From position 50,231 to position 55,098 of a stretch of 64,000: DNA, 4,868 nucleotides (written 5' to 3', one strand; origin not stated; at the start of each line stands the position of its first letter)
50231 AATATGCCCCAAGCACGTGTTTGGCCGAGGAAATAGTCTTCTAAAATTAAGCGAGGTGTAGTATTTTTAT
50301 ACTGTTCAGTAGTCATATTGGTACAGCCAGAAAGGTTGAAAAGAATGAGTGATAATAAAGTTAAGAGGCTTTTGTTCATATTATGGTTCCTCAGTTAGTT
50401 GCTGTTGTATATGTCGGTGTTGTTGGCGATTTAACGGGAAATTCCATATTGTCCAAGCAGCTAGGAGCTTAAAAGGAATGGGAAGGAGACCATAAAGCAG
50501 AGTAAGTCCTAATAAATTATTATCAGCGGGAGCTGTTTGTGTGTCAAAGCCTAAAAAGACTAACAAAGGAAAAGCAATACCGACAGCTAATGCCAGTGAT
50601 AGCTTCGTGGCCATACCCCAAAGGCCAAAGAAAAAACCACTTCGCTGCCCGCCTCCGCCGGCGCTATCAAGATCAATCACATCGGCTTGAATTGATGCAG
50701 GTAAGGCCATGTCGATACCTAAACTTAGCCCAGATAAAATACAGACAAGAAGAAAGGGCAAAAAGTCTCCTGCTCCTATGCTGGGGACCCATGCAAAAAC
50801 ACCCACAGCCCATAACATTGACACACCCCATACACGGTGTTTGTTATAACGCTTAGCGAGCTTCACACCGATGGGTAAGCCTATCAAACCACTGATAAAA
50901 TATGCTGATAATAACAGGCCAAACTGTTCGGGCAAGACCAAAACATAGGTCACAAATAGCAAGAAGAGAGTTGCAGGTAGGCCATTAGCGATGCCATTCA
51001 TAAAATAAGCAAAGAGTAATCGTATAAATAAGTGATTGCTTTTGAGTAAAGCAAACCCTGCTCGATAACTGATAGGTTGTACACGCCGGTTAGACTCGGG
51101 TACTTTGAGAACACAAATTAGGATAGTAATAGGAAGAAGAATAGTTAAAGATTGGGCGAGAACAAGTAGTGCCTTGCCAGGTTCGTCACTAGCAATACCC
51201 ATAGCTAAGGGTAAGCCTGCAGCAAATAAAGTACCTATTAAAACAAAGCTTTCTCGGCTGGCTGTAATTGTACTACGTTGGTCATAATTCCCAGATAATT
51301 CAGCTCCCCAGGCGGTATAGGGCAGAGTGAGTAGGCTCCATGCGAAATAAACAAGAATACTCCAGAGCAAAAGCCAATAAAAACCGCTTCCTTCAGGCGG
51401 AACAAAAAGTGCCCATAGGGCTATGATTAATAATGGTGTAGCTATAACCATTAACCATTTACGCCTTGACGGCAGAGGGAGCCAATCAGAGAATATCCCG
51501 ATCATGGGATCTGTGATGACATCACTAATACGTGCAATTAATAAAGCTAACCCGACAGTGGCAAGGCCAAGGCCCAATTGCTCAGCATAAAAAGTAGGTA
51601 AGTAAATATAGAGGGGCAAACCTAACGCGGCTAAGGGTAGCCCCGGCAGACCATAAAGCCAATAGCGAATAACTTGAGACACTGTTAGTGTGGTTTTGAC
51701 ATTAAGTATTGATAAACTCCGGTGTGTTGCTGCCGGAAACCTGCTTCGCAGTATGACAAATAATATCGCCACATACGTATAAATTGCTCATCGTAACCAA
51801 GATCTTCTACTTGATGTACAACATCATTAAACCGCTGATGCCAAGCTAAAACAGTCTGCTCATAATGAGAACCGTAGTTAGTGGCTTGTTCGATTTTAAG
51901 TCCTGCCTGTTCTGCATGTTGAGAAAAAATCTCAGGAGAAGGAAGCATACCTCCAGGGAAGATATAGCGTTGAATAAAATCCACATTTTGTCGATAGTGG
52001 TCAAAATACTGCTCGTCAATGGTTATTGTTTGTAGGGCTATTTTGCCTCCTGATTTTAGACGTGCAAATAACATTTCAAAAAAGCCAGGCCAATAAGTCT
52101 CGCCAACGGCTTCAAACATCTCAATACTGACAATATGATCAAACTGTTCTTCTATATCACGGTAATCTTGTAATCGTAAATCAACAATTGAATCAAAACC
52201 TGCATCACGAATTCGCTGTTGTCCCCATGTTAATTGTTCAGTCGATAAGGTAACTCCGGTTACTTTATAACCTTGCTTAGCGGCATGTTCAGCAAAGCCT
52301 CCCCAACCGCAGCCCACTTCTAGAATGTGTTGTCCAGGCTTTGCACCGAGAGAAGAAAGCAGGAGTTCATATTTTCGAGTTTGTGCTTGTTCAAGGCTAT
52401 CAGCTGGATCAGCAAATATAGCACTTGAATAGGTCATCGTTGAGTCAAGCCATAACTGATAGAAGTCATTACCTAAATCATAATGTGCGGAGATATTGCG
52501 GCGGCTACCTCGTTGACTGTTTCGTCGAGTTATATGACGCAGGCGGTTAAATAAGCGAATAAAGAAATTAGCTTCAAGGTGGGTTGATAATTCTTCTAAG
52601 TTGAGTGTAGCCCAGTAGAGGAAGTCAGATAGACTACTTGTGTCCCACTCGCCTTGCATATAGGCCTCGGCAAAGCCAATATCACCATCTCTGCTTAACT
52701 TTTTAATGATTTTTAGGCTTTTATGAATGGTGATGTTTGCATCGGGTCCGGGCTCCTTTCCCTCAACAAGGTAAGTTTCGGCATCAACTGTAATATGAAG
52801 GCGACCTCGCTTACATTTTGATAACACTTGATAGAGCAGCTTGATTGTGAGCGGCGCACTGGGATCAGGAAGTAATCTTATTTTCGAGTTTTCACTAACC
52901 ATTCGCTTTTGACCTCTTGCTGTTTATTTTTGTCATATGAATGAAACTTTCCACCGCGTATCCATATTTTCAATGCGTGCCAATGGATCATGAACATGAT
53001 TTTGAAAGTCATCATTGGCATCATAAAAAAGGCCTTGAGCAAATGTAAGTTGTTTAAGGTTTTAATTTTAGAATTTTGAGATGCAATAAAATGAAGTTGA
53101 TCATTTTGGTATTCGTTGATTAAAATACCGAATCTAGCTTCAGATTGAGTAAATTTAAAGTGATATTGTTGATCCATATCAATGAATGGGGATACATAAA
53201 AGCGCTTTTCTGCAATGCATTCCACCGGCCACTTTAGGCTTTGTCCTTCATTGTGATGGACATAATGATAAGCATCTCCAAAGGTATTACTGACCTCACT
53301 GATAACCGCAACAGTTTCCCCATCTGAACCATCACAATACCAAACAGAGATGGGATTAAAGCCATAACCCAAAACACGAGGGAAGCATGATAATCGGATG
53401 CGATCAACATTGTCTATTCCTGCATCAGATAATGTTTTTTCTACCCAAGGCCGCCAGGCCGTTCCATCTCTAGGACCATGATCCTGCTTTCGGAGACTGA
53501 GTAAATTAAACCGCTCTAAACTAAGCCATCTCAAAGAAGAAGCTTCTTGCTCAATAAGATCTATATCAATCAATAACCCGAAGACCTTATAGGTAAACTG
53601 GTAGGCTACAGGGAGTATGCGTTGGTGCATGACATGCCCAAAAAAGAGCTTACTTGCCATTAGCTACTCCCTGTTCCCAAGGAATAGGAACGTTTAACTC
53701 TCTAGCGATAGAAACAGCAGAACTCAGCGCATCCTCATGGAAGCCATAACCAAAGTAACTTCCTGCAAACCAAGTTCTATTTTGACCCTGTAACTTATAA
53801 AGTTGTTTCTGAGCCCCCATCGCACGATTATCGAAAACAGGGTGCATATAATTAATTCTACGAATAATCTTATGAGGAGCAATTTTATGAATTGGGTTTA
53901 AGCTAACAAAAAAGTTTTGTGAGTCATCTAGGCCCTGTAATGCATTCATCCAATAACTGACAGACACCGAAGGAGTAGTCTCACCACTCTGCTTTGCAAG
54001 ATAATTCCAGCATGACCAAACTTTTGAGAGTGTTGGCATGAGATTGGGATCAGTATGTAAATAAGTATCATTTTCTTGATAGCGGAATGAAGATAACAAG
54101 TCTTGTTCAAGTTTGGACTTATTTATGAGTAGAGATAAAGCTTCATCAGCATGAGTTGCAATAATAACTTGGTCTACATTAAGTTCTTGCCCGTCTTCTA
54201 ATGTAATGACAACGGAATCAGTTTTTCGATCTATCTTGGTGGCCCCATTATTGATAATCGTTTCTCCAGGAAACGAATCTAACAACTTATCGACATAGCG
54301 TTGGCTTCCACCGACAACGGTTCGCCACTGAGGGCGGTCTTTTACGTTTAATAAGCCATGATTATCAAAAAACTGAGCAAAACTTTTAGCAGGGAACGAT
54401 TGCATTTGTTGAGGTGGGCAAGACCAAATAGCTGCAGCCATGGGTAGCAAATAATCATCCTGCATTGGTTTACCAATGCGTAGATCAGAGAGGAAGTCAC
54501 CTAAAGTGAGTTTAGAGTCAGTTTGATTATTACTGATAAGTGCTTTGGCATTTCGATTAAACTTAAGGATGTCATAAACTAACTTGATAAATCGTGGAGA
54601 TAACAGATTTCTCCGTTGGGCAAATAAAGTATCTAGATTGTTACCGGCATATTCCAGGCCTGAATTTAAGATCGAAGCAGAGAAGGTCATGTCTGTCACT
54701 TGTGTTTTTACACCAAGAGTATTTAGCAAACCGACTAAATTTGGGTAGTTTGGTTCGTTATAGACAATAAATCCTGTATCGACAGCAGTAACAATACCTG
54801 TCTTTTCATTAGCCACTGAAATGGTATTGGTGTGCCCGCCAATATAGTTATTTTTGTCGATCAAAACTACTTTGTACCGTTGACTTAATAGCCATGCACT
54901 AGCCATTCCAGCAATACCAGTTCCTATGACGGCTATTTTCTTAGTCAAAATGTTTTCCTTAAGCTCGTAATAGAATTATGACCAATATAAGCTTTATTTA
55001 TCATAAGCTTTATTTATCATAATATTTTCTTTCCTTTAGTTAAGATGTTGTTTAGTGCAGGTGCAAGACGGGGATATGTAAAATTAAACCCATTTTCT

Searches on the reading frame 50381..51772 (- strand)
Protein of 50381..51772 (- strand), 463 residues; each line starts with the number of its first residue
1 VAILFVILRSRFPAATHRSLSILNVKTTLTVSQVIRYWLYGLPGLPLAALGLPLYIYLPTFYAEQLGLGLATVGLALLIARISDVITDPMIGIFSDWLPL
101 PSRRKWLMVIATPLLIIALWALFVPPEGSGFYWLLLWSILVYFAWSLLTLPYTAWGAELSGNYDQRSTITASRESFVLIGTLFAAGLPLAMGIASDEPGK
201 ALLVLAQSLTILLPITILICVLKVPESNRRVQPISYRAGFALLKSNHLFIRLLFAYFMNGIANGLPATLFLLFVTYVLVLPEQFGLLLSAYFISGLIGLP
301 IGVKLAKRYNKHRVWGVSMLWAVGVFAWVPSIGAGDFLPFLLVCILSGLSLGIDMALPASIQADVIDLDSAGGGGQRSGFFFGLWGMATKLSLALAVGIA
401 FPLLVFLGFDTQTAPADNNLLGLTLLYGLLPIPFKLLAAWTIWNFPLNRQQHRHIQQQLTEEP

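Call 3: search_protein_families(library=pfam, proteins=[window:50381-51772:-], max_evalue=0.01)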
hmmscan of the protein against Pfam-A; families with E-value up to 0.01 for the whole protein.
window:50381-51772:- (463 aa): 2 families
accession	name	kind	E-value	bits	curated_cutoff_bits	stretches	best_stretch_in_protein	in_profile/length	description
PF13347.12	MFS_2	-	6e-69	233.1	27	1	39-449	1-427/427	MFS/sugar transport protein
PF07690.21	MFS_1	-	2.3e-10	40.4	33.4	2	252-400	1-141/347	Major Facilitator Superfamily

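Call 4: search_protein_families(library=ncbifam, proteins=[window:50381-51772:-], max_evalue=0.01)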
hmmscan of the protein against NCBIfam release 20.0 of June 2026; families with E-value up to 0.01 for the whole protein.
window:50381-51772:- (463 aa): 5 families
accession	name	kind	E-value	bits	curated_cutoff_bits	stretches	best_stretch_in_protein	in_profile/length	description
TIGR00792.1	gph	subfamily_domain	2.4e-42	145.1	231.35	1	54-460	18-435/437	glycoside-pentoside-hexuronide (GPH):cation symporter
NF007237.0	PRK09669.1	subfamily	1.1e-21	77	610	1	55-461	29-444/461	putative symporter YagG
NF007749.0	PRK10429.1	equivalog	1.8e-18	66.6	456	1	53-460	24-448/473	melibiose:sodium transporter MelB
NF007353.0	PRK09848.1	equivalog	8.2e-17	61.1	528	1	56-460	29-442/457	glucuronide transporter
NF008526.0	PRK11462.1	equivalog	1.2e-09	37.5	836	1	55-432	29-414/460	glycoside-pentoside-hexuronide family transporter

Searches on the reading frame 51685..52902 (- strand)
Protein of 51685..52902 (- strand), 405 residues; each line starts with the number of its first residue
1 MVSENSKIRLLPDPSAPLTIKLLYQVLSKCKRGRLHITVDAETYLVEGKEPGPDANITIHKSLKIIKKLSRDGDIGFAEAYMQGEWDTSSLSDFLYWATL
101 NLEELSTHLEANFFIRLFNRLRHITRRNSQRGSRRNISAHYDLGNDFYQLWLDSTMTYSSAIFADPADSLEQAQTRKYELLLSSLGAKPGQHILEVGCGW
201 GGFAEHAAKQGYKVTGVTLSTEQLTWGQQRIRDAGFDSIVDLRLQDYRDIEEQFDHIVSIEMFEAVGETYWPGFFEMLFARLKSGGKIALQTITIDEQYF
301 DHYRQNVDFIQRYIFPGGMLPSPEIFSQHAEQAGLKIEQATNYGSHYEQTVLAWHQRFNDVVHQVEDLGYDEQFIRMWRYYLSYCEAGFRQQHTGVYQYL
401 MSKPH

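Call 3: search_protein_families(library=pfam, proteins=[window:51685-52902:-], max_evalue=0.01)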
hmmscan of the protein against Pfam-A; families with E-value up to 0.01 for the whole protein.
window:51685-52902:- (405 aa): 10 families
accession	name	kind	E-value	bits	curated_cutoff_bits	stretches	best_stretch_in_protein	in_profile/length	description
PF02353.26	CMAS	-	1.1e-88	297.6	27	1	131-398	4-272/273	Mycolic acid cyclopropane synthetase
PF13489.12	Methyltransf_23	-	1.7e-14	54.3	27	1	177-339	8-163/164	Methyltransferase domain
PF13649.12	Methyltransf_25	-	3.4e-14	53.7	27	1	193-286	1-97/97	Methyltransferase domain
PF08241.18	Methyltransf_11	-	2.1e-13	51.1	21.2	1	194-289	1-94/95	Methyltransferase domain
PF08242.18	Methyltransf_12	-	4.1e-13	50.3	30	1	194-288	1-98/98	Methyltransferase domain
PF13847.12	Methyltransf_31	-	2.1e-08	34.4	27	1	188-308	2-127/145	Methyltransferase domain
PF05401.17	NodS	-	1.1e-05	25.8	24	1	168-263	22-116/201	Nodulation protein S (NodS)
PF01728.25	FtsJ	-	4.1e-05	24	24.1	1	182-257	13-95/181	FtsJ-like methyltransferase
PF05175.20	MTS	-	9.5e-05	22.5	23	1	179-288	21-136/170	Methyltransferase small domain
PF01209.24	Ubie_methyltran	-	0.0062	16.3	20.1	0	181-240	39-101/233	ubiE/COQ5 methyltransferase family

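Call 4: search_protein_families(library=ncbifam, proteins=[window:51685-52902:-], max_evalue=0.01)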
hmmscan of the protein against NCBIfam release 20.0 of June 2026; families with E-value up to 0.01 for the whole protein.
window:51685-52902:- (405 aa): 27 families (the best 25 are shown)
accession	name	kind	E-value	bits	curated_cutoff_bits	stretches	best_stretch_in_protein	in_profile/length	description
NF008686.0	PRK11705.1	equivalog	3.4e-85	286.4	400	1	47-403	32-372/383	cyclopropane fatty acyl phospholipid synthase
NF053839.1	CPFASynBruc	equivalog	8.5e-78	262.1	600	1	22-403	4-384/410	cyclopropane fatty acid synthase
NF040703.1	cyclopro_CfaB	exception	3.6e-71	240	650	1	62-405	40-378/393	C17 cyclopropane fatty acid synthase CfaB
NF040660.1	mycolic_MTase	equivalog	9.4e-51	173.1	390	1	135-403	6-283/283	cyclopropane mycolic acid synthase family methyltransferase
NF043040.1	corrin_prot_MT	hypoth_equivalog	2.8e-13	49.8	180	1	187-294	39-151/216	corrinoid protein-associated methyltransferase CpaM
TIGR01983.1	UbiG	equivalog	1.4e-11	44.2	102.95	1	190-296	50-157/228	bifunctional 2-polyprenyl-6-hydroxyphenol methylase/3-demethylubiquinol 3-O-methyltransferase UbiG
TIGR02021.1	BchM-ChlM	equivalog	3.8e-10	39.6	158.9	1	179-262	42-127/218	magnesium protoporphyrin IX methyltransferase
NF008264.0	PRK11036.1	equivalog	6.2e-07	29.1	366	1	179-292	35-149/261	tRNA uridine 5-oxyacetic acid(34) methyltransferase CmoM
NF041943.1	GPPMT_Stmyces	equivalog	7.5e-07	29.3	400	1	140-251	31-140/272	geranyl diphosphate 2-C-methyltransferase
NF045667.1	MTase_DVU1556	equivalog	4e-05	23.2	155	1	181-232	14-66/213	DVU_1556 family methyltransferase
NF002909.0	PRK03522.2-1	equivalog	6.2e-05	22.3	553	1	193-239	236-282/374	23S rRNA (uracil(747)-C(5))-methyltransferase RlmC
NF011529.0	PRK14968.1-3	equivalog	6.4e-05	22.5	162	1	179-258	24-103/198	putative methyltransferase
NF041650.1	nod_mtase_NodS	equivalog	8.8e-05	22.3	300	1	172-263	21-111/190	nodulation methyltransferase NodS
NF041675.1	sarc_dimgly_tmase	equivalog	8.9e-05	22.5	550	1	143-267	21-148/278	sarcosine/dimethylglycine N-methyltransferase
NF041820.1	daptide_MTase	equivalog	0.00011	21.8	175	1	178-299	26-151/243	daptide-type RiPP biosynthesis methyltransferase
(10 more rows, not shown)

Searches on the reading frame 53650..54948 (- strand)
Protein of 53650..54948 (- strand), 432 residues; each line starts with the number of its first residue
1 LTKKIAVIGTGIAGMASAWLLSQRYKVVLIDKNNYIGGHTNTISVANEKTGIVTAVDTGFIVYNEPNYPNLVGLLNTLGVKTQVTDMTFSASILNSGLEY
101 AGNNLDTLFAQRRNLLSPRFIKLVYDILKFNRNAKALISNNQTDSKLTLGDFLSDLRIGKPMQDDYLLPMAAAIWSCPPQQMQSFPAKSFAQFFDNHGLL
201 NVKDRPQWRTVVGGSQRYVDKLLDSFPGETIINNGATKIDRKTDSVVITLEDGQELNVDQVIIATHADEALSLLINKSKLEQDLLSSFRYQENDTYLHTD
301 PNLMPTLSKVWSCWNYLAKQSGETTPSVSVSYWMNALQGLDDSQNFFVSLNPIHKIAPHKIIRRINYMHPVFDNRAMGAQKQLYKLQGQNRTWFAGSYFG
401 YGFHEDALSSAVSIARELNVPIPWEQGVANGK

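Call 3: search_protein_families(library=pfam, proteins=[window:53650-54948:-], max_evalue=0.01)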
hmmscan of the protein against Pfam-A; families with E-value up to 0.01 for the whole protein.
window:53650-54948:- (432 aa): 8 families
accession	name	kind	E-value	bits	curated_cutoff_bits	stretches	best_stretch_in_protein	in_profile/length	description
PF01593.30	Amino_oxidase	-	2.7e-17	63.6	19.8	1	12-281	1-269/443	Flavin containing amine oxidoreductase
PF13450.12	NAD_binding_8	-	5.8e-13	49.4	21.9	1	7-77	1-67/68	NAD(P)-binding Rossmann-like domain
PF01266.30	DAO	-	1.6e-07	31.6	27.9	1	4-40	1-38/353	FAD dependent oxidoreductase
PF07992.20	Pyr_redox_2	-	3.5e-06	27.1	26.1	0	4-39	2-39/291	Pyridine nucleotide-disulphide oxidoreductase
PF03486.20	HI0933_like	-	0.00015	21.8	50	0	4-37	2-36/244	HI0933-like protein Rossmann domain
PF13454.12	NAD_binding_9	-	0.00019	21.9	21.8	0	220-265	104-152/155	FAD-NAD(P)-binding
PF01134.28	GIDA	-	0.00089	18.8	22.1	0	4-33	1-32/391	Glucose inhibited division protein A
PF00890.30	FAD_binding_2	-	0.00099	18.8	20.4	1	5-40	2-38/414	FAD binding domain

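Call 4: search_protein_families(library=ncbifam, proteins=[window:53650-54948:-], max_evalue=0.01)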
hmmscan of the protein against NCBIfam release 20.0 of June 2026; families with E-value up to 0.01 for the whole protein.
window:53650-54948:- (432 aa): 41 families (the best 25 are shown)
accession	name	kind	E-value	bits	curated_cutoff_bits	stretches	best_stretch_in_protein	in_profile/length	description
NF008841.0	PRK11883.1-1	equivalog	3.9e-11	42.5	517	2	2-88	3-86/453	protoporphyrinogen oxidase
TIGR03467.1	HpnE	equivalog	5e-11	42.6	283.05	1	5-278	1-273/430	hydroxysqualene dehydroxylase HpnE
NF008845.0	PRK11883.1-5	equivalog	8.7e-11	40.8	560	1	2-281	4-298/468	protoporphyrinogen oxidase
NF005560.0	PRK07233.1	equivalog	5e-08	32.2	252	1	4-47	2-46/435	hypothetical protein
TIGR00562.1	proto_IX_ox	equivalog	4.2e-07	28.9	97.85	1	2-43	2-46/470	protoporphyrinogen oxidase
NF045599.1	bili_reduct_long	exception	4.3e-06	25.2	750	1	2-57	381-437/641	bilirubin reductase, long form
NF008843.0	PRK11883.1-3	equivalog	1.1e-05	24.7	406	1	3-68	2-67/424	protoporphyrinogen oxidase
NF009081.0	PRK12416.1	equivalog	1.7e-05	24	702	0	227-283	236-293/466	protoporphyrinogen oxidase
TIGR00275.1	TIGR00275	subfamily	3.3e-05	22.9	183.8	0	5-37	1-34/401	aminoacetone oxidase family FAD-binding enzyme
NF042421.1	hydcarot_desat_CrtD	equivalog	4.3e-05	22.2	500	1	3-44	2-44/487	1-hydroxycarotenoid 3,4-desaturase CrtD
TIGR01813.1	flavo_cyto_c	subfamily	4.7e-05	22.3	285.45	1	5-41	2-40/444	flavocytochrome c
TIGR03197.1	MnmC_Cterm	equivalog_domain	6.9e-05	22.1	174.2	0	4-37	1-35/400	FAD-dependent 5-carboxymethylaminomethyl-2-thiouridine(34) oxidoreductase MnmC1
NF045637.1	carotdesatCrtDProt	equivalog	9.6e-05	21.1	580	1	5-49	1-46/485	1-hydroxycarotenoid 3,4-desaturase CrtD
NF041087.1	bile_acid_BaiCD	equivalog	0.00019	19.7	825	1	2-56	380-435/642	bile acid Fe-S flavoenzyme BaiCD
TIGR02734.1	crtI_fam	subfamily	0.00023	20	238.1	1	6-44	2-41/504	phytoene desaturase family protein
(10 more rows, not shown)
